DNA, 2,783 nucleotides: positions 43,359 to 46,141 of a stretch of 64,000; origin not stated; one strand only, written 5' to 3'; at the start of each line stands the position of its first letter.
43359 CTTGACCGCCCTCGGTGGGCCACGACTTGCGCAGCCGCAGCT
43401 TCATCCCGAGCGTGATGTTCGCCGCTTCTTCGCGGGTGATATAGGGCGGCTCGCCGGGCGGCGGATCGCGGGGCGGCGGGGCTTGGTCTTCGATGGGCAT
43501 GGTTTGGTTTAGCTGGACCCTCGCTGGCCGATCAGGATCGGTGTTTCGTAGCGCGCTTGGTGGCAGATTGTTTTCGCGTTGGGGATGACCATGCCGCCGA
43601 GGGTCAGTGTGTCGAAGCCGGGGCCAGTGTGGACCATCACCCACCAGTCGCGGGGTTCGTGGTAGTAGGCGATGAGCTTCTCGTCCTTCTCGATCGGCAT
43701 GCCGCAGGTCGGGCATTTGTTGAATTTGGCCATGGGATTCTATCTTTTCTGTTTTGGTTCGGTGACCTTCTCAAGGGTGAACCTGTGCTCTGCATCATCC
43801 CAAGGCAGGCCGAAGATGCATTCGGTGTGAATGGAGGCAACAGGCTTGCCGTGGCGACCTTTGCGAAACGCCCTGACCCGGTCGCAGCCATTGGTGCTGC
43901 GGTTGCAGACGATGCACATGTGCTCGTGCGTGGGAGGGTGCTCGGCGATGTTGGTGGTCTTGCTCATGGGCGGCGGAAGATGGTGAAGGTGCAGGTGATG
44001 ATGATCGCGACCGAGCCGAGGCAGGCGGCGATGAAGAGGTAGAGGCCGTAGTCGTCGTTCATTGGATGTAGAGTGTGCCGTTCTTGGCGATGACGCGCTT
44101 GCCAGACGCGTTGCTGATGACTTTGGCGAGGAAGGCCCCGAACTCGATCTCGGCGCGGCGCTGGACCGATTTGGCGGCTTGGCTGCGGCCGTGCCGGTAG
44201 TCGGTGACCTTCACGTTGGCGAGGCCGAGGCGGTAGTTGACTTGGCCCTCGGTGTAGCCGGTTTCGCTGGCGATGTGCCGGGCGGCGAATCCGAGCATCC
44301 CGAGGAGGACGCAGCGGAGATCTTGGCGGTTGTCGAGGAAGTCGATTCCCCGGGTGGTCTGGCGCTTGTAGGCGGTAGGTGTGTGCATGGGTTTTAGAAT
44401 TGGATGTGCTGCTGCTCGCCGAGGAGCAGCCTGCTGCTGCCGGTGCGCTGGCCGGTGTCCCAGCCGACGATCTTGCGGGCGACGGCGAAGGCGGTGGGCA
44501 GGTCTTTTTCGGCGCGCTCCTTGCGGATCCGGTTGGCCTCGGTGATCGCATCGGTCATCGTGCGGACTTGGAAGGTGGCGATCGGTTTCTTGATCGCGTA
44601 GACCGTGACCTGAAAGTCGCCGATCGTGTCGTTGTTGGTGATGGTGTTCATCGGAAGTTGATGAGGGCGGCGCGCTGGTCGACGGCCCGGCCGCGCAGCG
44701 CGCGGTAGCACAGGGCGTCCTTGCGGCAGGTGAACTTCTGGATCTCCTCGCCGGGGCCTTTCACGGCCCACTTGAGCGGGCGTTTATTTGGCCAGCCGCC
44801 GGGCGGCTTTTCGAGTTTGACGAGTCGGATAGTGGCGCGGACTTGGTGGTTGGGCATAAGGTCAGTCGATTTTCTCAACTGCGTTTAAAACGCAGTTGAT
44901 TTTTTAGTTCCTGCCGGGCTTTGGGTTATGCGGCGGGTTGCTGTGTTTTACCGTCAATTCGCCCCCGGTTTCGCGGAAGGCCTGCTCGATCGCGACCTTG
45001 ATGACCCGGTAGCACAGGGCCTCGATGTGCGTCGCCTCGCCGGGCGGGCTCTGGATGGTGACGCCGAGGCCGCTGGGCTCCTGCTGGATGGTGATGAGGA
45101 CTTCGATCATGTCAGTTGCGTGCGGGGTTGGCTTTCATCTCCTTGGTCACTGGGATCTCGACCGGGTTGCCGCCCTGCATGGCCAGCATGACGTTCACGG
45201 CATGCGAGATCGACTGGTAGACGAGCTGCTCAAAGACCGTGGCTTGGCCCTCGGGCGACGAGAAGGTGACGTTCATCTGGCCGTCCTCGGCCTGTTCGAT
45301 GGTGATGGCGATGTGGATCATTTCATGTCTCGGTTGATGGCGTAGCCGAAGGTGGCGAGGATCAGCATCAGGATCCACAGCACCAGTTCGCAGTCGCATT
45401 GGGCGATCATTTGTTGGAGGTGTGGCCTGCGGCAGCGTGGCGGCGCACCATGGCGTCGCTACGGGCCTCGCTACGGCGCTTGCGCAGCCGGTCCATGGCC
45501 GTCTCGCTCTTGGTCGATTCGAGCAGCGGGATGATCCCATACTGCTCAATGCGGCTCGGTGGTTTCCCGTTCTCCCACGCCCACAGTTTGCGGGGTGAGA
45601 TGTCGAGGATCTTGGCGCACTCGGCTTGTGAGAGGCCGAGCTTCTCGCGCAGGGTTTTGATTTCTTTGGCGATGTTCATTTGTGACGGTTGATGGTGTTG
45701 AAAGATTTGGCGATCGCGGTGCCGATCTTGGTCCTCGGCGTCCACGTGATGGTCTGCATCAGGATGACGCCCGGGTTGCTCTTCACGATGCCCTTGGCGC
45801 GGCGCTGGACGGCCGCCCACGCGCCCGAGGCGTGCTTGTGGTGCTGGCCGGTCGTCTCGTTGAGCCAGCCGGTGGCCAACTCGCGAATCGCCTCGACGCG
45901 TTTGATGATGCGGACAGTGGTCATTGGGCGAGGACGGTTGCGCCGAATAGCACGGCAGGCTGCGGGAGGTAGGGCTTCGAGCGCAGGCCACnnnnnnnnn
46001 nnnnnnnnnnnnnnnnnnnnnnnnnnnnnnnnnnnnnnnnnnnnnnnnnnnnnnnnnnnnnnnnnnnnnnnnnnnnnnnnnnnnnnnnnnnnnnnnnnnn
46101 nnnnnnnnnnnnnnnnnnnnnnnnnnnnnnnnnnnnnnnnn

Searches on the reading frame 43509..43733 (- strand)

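Call 45: search_protein_families(library=pfam, max_evalue=0.01, proteins=[window:43509-43733:-])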
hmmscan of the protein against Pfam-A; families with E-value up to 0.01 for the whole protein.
window:43509-43733:- (74 aa): 1 family
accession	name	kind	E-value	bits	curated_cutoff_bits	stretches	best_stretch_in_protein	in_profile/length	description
PF25207.1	DUF7837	-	0.0085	16.5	27.8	0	6-26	7-27/47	Domain of unknown function (DUF7837)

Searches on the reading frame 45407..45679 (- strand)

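Call 80: search_protein_families(library=phrogs, max_evalue=0.001, proteins=[window:45407-45679:-])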
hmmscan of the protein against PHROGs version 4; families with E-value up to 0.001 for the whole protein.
window:45407-45679:- (90 aa): 10 families
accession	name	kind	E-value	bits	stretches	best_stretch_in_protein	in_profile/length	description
phrog_8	-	transcription regulation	8.1e-09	36.4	1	1-43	75-123/346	transcriptional regulator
phrog_2104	-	unknown function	1.2e-07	32.9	1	5-39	42-76/103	-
phrog_7950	-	transcription regulation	2.7e-07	31.6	1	6-37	11-42/68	transcriptional repressor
phrog_3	-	transcription regulation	1.5e-06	29.3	1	1-43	87-127/430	transcriptional repressor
phrog_4836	-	transcription regulation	2.8e-06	28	1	2-41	75-114/194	CII-like regulator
phrog_4779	-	transcription regulation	1.8e-05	26.2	1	1-66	1-66/98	transcriptional regulator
phrog_4739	-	unknown function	9.2e-05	23.1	1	2-52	67-115/167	-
phrog_14076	-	transcription regulation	0.0005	21.5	1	5-41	16-55/86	transcriptional regulator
phrog_2328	-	transcription regulation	0.00065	20.5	0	4-43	17-56/128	transcriptional repressor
phrog_1373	-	transcription regulation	0.00078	20.5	0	3-39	64-100/166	transcriptional regulator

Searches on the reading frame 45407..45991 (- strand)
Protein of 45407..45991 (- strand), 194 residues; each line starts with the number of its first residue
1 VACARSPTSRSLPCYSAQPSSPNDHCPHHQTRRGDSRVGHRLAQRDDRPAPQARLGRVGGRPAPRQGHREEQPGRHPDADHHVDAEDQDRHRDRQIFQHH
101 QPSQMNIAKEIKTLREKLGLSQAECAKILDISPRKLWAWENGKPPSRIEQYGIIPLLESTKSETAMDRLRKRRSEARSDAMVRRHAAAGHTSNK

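Call 45: search_protein_families(library=pfam, max_evalue=0.01, proteins=[window:45407-45991:-])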
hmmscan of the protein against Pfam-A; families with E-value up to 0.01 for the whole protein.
window:45407-45991:- (194 aa): 6 families
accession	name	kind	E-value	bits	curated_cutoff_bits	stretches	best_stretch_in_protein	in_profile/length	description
PF13560.12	HTH_31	-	3.8e-06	27.5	27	1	109-145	4-40/64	Helix-turn-helix domain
PF12844.13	HTH_19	-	1.2e-05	25.6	30.2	1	110-143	3-36/64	Helix-turn-helix domain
PF01381.28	HTH_3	-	1.6e-05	25.2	23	1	111-146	1-37/55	Helix-turn-helix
PF20432.4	Xre-like-HTH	-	0.003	18.2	25.8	1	111-134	15-38/63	Antitoxin Xre-like helix-turn-helix domain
PF13413.12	HTH_25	-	0.0088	16.3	24.6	0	112-143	3-34/62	Helix-turn-helix domain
PF15731.11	MqsA_antitoxin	-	0.0096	16.5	30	0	84-144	46-107/131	Antitoxin component of bacterial toxin-antitoxin system, MqsA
